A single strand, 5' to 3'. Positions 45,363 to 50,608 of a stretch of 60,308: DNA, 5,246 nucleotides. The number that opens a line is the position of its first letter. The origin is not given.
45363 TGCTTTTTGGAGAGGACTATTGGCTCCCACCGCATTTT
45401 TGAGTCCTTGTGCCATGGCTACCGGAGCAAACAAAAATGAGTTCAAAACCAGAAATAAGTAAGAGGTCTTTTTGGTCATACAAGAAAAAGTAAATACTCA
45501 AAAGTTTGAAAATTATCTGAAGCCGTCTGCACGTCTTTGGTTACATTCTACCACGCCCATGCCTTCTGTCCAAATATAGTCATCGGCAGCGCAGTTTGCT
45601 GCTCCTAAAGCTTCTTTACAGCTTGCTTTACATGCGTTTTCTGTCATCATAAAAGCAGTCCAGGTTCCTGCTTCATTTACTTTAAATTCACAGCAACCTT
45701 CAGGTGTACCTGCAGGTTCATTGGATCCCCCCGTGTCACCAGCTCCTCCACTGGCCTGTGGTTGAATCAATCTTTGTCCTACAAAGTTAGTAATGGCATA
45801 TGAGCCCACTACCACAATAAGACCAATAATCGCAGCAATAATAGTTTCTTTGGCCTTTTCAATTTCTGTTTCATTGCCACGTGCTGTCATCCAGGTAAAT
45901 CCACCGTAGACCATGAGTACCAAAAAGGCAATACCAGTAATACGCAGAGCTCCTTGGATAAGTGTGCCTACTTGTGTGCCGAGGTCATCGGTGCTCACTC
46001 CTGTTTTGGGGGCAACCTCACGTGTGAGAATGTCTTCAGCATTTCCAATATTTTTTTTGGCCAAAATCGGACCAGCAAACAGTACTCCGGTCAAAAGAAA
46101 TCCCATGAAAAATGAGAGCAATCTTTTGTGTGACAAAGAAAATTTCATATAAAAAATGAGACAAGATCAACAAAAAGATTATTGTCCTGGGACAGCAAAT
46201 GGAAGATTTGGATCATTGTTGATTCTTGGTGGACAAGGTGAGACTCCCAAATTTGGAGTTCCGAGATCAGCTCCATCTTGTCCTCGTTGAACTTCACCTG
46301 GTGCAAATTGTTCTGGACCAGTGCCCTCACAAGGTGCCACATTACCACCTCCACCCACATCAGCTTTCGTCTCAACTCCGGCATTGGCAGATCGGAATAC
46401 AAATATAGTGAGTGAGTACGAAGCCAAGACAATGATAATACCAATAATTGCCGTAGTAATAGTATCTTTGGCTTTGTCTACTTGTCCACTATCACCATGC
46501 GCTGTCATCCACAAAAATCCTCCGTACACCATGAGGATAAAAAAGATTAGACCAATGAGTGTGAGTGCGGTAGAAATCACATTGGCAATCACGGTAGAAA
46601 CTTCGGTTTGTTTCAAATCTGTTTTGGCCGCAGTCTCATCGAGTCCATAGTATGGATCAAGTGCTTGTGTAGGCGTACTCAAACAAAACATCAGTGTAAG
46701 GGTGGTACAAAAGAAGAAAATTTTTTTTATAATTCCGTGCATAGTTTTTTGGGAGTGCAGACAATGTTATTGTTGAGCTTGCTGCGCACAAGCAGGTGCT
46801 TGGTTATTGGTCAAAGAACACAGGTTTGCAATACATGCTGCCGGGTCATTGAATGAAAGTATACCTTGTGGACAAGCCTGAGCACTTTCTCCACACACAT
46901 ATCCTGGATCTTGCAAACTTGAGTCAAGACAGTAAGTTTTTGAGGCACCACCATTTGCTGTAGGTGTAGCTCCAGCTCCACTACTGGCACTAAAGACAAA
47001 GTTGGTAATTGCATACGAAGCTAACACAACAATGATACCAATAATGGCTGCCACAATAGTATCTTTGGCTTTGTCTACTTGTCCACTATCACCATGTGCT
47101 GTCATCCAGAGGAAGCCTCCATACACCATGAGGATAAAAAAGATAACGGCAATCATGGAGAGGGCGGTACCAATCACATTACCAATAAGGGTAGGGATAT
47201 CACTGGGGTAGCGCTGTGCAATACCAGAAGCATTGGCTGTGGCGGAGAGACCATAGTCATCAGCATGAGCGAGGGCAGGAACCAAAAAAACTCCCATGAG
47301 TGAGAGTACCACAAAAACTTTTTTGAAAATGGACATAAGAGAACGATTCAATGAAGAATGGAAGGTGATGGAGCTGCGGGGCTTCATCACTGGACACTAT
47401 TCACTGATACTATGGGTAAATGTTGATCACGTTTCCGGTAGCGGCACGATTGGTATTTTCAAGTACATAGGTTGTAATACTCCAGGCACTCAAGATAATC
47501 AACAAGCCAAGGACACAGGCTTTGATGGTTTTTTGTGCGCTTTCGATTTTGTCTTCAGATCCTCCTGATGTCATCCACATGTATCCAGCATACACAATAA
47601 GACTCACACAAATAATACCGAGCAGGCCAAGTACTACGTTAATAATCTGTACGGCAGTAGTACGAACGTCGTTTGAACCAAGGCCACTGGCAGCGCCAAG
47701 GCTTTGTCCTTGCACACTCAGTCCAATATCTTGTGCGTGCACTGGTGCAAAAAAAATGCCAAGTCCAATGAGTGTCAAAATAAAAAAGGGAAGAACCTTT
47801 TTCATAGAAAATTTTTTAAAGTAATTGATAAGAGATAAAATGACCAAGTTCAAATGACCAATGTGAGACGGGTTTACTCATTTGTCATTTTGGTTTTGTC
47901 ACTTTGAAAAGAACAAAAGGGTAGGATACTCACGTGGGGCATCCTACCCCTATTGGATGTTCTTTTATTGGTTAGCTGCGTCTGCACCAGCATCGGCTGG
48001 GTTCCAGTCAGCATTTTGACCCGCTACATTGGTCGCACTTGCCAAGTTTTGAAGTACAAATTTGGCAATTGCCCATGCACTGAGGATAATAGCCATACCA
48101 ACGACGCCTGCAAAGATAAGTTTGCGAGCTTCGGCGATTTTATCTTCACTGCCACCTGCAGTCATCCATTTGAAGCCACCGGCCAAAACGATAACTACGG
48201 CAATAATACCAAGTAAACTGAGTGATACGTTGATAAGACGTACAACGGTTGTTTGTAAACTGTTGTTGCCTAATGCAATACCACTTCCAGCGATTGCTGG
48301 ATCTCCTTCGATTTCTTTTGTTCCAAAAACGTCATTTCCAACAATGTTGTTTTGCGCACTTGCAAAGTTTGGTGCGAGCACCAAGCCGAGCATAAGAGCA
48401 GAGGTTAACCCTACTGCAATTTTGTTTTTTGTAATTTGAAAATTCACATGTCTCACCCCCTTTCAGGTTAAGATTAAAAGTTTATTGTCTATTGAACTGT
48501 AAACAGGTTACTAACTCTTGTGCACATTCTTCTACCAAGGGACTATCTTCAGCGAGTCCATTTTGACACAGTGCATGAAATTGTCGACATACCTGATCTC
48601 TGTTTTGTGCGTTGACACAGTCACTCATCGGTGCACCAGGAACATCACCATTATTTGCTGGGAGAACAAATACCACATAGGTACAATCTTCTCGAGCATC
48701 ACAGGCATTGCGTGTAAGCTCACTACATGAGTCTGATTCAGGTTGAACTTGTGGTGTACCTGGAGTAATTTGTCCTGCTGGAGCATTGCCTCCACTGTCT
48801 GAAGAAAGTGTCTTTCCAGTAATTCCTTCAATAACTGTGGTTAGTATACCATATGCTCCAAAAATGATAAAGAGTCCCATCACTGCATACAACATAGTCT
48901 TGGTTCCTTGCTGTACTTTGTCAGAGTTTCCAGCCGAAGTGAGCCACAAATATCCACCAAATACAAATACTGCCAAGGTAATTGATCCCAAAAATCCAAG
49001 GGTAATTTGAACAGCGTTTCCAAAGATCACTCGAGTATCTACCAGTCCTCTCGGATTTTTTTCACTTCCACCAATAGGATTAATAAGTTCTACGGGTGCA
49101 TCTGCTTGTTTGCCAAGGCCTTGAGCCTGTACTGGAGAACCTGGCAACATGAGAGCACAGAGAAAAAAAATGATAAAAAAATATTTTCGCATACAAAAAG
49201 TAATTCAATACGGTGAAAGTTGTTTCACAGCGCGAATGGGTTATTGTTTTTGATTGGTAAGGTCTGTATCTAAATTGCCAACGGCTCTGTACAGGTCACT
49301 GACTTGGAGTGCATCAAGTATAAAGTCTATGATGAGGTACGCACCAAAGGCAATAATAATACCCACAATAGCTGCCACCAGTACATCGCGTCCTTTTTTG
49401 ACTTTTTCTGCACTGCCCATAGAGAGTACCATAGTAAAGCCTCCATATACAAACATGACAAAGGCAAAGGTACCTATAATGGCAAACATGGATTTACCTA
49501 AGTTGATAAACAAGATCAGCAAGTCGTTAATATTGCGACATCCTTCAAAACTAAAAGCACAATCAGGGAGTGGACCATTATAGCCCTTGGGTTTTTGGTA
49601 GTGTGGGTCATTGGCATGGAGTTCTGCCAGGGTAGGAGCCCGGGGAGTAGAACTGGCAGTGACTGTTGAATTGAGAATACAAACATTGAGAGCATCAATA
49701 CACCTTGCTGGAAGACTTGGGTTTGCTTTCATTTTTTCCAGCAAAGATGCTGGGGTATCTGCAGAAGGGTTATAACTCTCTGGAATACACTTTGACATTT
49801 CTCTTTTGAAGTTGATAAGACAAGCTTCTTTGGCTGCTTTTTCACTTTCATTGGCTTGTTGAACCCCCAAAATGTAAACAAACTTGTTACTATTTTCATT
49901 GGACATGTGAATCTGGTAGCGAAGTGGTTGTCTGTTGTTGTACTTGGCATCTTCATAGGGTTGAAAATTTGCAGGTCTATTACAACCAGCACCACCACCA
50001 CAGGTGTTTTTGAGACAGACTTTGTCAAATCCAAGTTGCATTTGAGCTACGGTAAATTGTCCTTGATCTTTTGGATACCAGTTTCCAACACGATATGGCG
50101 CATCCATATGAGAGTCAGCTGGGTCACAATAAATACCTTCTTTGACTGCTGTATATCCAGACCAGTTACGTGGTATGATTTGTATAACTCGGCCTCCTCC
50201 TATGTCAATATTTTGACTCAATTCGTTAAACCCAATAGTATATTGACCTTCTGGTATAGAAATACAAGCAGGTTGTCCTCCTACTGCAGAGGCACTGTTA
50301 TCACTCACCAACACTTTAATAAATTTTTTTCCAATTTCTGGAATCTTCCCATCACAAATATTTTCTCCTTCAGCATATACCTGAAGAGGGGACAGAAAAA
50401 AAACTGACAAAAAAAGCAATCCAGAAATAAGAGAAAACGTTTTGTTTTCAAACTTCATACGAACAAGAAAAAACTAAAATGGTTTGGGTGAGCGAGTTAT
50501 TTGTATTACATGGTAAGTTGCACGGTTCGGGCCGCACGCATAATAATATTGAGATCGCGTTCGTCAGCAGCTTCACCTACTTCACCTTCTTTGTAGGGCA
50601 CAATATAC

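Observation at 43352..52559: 9.2-kb tandem array of 12 TrbC/VirB2-type pilin paralogs with a conserved core and hypervariable ectodomains, and no T4SS machinery in sight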

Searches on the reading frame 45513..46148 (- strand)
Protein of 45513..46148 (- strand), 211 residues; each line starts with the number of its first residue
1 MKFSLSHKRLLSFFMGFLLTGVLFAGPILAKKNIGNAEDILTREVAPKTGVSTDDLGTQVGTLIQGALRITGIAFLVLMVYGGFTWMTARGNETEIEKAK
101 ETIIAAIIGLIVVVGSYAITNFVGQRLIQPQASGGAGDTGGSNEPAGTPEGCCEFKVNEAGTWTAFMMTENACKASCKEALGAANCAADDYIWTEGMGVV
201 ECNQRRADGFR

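Call 47: search_protein_families(library=pfam, proteins=[window:45513-46148:-], max_evalue=0.01)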
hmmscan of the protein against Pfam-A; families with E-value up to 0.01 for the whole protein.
window:45513-46148:- (211 aa): 1 family
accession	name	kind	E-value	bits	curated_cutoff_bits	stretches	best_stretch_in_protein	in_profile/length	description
PF18895.5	T4SS_pilin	-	1e-08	35.6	26.6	1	58-122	7-70/71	Type IV secretion system pilin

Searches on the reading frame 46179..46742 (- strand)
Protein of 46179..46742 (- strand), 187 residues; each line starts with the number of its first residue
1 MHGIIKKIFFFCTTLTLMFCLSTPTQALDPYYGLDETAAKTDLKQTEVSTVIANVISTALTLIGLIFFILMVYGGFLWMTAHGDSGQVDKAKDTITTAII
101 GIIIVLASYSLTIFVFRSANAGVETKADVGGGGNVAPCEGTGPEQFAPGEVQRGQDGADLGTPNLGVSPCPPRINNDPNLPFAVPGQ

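Call 47: search_protein_families(library=pfam, proteins=[window:46179-46742:-], max_evalue=0.01)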
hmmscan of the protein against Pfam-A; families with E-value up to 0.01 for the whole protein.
window:46179-46742:- (187 aa): 3 families
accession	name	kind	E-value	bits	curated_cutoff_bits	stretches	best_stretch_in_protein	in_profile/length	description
PF18895.5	T4SS_pilin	-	6e-09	36.3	26.6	1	47-108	4-64/71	Type IV secretion system pilin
PF06664.17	WLS-like_TM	-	0.0034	17.2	28.3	1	9-116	118-214/247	Wntless-like, transmembrane domain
PF06157.16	DUF973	-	0.0034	17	26.4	1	3-121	15-127/309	Protein of unknown function (DUF973)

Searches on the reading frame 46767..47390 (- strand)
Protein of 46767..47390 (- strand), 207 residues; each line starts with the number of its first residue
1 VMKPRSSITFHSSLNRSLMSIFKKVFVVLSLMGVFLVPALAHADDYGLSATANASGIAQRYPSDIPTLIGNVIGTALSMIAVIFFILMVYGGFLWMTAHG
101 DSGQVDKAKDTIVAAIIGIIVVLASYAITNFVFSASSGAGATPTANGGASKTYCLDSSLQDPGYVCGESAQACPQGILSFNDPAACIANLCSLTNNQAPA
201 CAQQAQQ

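Call 47: search_protein_families(library=pfam, proteins=[window:46767-47390:-], max_evalue=0.01)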
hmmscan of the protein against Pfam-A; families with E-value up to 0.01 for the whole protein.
window:46767-47390:- (207 aa): 1 family
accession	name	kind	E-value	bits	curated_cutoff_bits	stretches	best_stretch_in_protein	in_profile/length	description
PF18895.5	T4SS_pilin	-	1.5e-08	35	26.6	1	67-132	7-71/71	Type IV secretion system pilin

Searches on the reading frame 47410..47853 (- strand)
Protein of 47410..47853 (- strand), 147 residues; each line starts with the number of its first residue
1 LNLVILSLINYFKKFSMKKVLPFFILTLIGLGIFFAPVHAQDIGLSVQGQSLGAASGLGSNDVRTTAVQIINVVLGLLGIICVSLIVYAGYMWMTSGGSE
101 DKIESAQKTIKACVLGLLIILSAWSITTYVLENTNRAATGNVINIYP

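Call 47: search_protein_families(library=pfam, proteins=[window:47410-47853:-], max_evalue=0.01)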
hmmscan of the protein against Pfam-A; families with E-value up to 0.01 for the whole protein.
window:47410-47853:- (147 aa): 2 families
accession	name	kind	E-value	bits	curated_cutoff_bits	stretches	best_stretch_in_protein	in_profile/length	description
PF18895.5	T4SS_pilin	-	1.5e-10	41.4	26.6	1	63-130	5-71/71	Type IV secretion system pilin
PF04956.18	TrbC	-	5.8e-05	23.7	27.9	1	22-129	12-97/98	TrbC/VIRB2 pilin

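Call 54: search_protein_families(library=ncbifam, proteins=[window:47410-47853:-], max_evalue=0.01)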
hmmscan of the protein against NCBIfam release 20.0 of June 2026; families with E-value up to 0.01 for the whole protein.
window:47410-47853:- (147 aa): 1 family
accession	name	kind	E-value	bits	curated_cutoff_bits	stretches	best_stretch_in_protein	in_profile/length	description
NF045849.1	ICE_MMCAP2_0565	equivalog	1e-09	38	40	1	65-131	11-77/80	Mbov_0395 family pilin-like conjugal transfer protein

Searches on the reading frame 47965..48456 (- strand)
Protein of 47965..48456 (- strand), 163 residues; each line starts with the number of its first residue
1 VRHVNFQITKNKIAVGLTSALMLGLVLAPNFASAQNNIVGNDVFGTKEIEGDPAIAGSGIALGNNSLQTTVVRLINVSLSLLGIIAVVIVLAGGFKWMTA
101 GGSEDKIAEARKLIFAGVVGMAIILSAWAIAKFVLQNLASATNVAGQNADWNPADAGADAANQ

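Call 47: search_protein_families(library=pfam, proteins=[window:47965-48456:-], max_evalue=0.01)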
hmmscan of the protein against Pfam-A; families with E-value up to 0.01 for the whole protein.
window:47965-48456:- (163 aa): 3 families
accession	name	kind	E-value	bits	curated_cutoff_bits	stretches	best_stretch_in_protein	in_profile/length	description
PF18895.5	T4SS_pilin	-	3.4e-07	30.7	26.6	1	65-134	3-71/71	Type IV secretion system pilin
PF05987.18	DUF898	-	0.0024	17.4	28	1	8-139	130-253/336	Bacterial protein of unknown function (DUF898)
PF04956.18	TrbC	-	0.0062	17.2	27.9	0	73-133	43-97/98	TrbC/VIRB2 pilin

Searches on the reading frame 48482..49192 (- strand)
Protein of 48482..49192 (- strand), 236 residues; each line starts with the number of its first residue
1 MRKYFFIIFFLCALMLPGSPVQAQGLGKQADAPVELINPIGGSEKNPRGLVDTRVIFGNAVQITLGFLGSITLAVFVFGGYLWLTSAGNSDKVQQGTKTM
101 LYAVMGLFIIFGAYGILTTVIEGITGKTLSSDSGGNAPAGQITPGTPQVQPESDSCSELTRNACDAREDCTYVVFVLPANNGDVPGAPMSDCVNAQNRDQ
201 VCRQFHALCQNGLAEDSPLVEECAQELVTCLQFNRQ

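Call 47: search_protein_families(library=pfam, proteins=[window:48482-49192:-], max_evalue=0.01)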
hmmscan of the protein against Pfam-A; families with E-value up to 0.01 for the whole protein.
window:48482-49192:- (236 aa): 1 family
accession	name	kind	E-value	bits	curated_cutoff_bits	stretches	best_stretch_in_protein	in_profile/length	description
PF18895.5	T4SS_pilin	-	1.3e-05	25.6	26.6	1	61-119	13-70/71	Type IV secretion system pilin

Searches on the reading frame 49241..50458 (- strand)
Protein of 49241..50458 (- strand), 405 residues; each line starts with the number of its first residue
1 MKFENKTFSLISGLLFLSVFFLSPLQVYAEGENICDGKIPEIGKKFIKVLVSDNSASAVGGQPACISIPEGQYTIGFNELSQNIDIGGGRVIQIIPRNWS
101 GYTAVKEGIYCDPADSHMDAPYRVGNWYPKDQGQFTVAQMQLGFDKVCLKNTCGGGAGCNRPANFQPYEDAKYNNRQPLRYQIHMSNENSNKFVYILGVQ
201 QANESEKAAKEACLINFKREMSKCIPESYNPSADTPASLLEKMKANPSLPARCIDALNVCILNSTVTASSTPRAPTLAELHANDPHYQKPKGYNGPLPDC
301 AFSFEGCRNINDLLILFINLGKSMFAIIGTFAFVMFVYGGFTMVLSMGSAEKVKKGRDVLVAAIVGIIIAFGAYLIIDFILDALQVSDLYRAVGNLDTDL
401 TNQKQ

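Call 47: search_protein_families(library=pfam, proteins=[window:49241-50458:-], max_evalue=0.01)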
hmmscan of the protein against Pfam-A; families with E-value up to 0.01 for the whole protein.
window:49241-50458:- (405 aa): 2 families
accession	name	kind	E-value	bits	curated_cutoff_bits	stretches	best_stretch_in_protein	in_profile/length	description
PF18895.5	T4SS_pilin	-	3.4e-05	24.3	26.6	1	319-380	11-71/71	Type IV secretion system pilin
PF13520.12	AA_permease_2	-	0.0013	18.1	27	1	324-378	188-238/427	Amino acid permease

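Call 60: find_homologous_proteins(query=window:49241-50458:-, max_evalue=0.001)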
Query window:49241-50458:- (405 aa): 42 proteins with E <= 0.001 among 4478 candidates.
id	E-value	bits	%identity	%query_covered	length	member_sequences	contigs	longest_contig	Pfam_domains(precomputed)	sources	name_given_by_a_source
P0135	6.9e-276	932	100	100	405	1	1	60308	-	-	-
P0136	9.5e-79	283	42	98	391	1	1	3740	PF18895.6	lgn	-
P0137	5.0e-77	278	40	95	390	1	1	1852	-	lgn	-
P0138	1.5e-64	237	34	95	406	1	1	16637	-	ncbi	-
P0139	1.3e-63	233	35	98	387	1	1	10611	PF18895.6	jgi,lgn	-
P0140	5.5e-62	228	36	96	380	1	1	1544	-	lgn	-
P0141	5.4e-58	215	36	97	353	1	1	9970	-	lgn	-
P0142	1.1e-56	211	34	94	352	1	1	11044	-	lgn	-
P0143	2.2e-56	210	33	98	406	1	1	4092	-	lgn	-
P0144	4.8e-56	208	35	94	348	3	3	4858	-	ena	-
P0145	9.3e-56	208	33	100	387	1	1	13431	PF18895.6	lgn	-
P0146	8.2e-44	168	60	31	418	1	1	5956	PF18895.6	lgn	-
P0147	2.3e-38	150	51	40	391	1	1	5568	PF18895.6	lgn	-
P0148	5.2e-38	149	61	29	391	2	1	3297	PF18895.6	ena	-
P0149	6.1e-35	139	63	26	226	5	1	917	PF18895.6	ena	-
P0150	1.9e-34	137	31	88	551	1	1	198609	PF18895.6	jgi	-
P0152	3.5e-34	137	54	31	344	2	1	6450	PF18895.6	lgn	-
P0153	5.3e-34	136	48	38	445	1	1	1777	PF18895.6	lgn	-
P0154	2.2e-33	134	62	25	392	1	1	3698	PF18895.6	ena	-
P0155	2.3e-33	134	48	37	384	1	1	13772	PF18895.6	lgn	-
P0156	2.4e-33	134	56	28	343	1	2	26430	PF18895.6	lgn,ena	-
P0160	2.1e-31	127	58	25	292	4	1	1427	PF18895.6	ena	-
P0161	2.9e-31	127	55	26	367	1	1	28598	PF18895.6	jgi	-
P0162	1.9e-28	118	37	51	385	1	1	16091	PF18895.6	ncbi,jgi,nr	ncbi:MAG TPA: pilin [Candidatus Magasanikbacteria bacterium]|nr:pilin [Candidatus Magasanikbacteria 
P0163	7.9e-28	116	54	27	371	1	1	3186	PF18895.6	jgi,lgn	-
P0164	4.0e-27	113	36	56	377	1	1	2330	PF18895.6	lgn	-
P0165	4.2e-26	110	54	25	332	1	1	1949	PF18895.6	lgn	-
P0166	1.1e-25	109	58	24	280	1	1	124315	PF18895.6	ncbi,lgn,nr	ncbi:hypothetical protein H6758_02890 [Candidatus Nomurabacteria bacterium]|nr:hypothetical protein 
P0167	1.5e-25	108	33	55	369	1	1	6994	PF18895.6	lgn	-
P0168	3.9e-25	107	59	24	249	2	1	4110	PF18895.6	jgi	-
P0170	5.2e-25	106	59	24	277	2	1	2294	PF18895.6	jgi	-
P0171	5.9e-25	106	49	27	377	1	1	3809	PF18895.6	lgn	-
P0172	1.6e-24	105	50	25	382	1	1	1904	PF18895.6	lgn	-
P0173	1.9e-24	104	46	32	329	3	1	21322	PF18895.6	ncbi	-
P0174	7.7e-24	102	50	25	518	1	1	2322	PF18895.6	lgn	-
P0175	1.5e-22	98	45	27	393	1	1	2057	PF18895.6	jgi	-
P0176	4.8e-5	41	46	9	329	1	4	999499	PF18895.6,PF11188.14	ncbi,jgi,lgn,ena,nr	ncbi:hypothetical protein CVV38_02650 [Candidatus Peregrinibacteria bacterium HGW-Peregrinibacteria-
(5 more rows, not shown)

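Call 70: predict_structure(alignment_id=A4)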
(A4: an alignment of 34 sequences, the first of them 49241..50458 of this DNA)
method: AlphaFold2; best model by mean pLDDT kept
length: 405 residues; sequences in the alignment: 34
mean_pLDDT: 77.6   pTM: 0.57
mean pLDDT of the five models: 77.6, 76.7, 74.6, 74.3, 74.3
residues with pLDDT >= 90: 111; 70-90: 188; 50-70: 50; < 50: 56
segments of 3 or more residues with pLDDT < 50: 26-31, 116-118, 120-123, 155-174, 270-275, 391-400, 402-405
pLDDT, mean of each block of 10 residues (from residue 1): 66 85 57 71 88 90 90 92 77 92 92 54 70 92 69 49 40 60 95 93 85 92 94 86 94 94 67 51 81 88 82 83 83 85 81 84 85 81 60 46 42
secondary structure, 60 per line:
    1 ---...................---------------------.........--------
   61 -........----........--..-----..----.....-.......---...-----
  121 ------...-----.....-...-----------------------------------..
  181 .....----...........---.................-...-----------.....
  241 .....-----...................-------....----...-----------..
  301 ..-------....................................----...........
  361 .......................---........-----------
elements in order: H4-22 E44-52 E62-69 E74-76 H77-81 H97-101 E103-109 E127-129 E141-143 E179-185 E190-200 H204-220 H236-245 H251-269 H277-280 H299-302 H310-345 H350-383 H387-394

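Call 74: fold_search(model_id=the predicted structure, library=pdb)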
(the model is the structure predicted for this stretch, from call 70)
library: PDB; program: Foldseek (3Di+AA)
matches with E <= 10: 226; with E <= 0.001: 0
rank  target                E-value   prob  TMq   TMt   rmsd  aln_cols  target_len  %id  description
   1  8ffv_D                1.0e-02  0.13  0.10  0.10  23.2       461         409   10  Cryo-EM structure of the GR-Hsp90-FKBP52 complex (released 2023-11-01)
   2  1qz2_A                3.5e-02  0.14  0.10  0.13  22.4       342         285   11  Crystal Structure of FKBP52 C-terminal Domain complex with the C-terminal peptide MEEVD of Hsp90 (released 2004-06-22)
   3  4it4_A                1.2e-01  0.10  0.08  0.15  16.4       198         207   13  Crystal structure of residues 1-211 of CG17282 (released 2013-08-14)
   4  1kt1                  2.1e-01  0.09  0.09  0.10  23.8       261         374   12  Structure of the Large FKBP-like Protein, FKBP51, Involved in Steroid Receptor Complexes (released 2003-02-04)
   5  4it4_D                2.2e-01  0.08  0.08  0.15  16.1       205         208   11  Crystal structure of residues 1-211 of CG17282 (released 2013-08-14)
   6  1p5q_A                2.9e-01  0.05  0.09  0.11  22.0       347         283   10  Crystal Structure of FKBP52 C-terminal Domain (released 2004-06-22)
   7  6h2f_J                7.5e-01  0.11  0.11  0.13  19.5       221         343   15  Structure of the pre-pore AhlB of the tripartite alpha-pore forming toxin, AHL, from Aeromonas hydrophila. (released 2019-07-10)
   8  4it4_F                7.5e-01  0.02  0.08  0.13  16.3       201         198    9  Crystal structure of residues 1-211 of CG17282 (released 2013-08-14)
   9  6h2f_F                8.9e-01  0.07  0.11  0.13  18.9       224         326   16  Structure of the pre-pore AhlB of the tripartite alpha-pore forming toxin, AHL, from Aeromonas hydrophila. (released 2019-07-10)
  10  5gom_B                1.0e+00  0.21  0.17  0.17  18.2       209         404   10  Truncated mitofusin-1, transition-like state (released 2017-02-01)
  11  4it4_B                1.0e+00  0.04  0.08  0.15  16.7       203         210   10  Crystal structure of residues 1-211 of CG17282 (released 2013-08-14)
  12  9cxa_D                1.1e+00  0.08  0.09  0.10  18.0       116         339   11  Native human GABAA receptor of beta2-alpha1-beta3-alpha1-gamma2 assembly (released 2025-01-22)
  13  7a0g_BBB              1.1e+00  0.06  0.10  0.12  19.8       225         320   15  Structure of the SmhB pore of the tripartite alpha-pore forming toxin, Smh, from Serratia marcescens. (released 2021-03-31)
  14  8w4g                  1.1e+00  0.03  0.11  0.06  19.3       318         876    7  Crystal structure of EndoSz mutant D234M, from Streptococcus equi subsp. Zooepidemicus Sz105 (released 2024-07-03)
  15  7a0g_DDD              1.3e+00  0.15  0.16  0.20  18.4       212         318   18  Structure of the SmhB pore of the tripartite alpha-pore forming toxin, Smh, from Serratia marcescens. (released 2021-03-31)
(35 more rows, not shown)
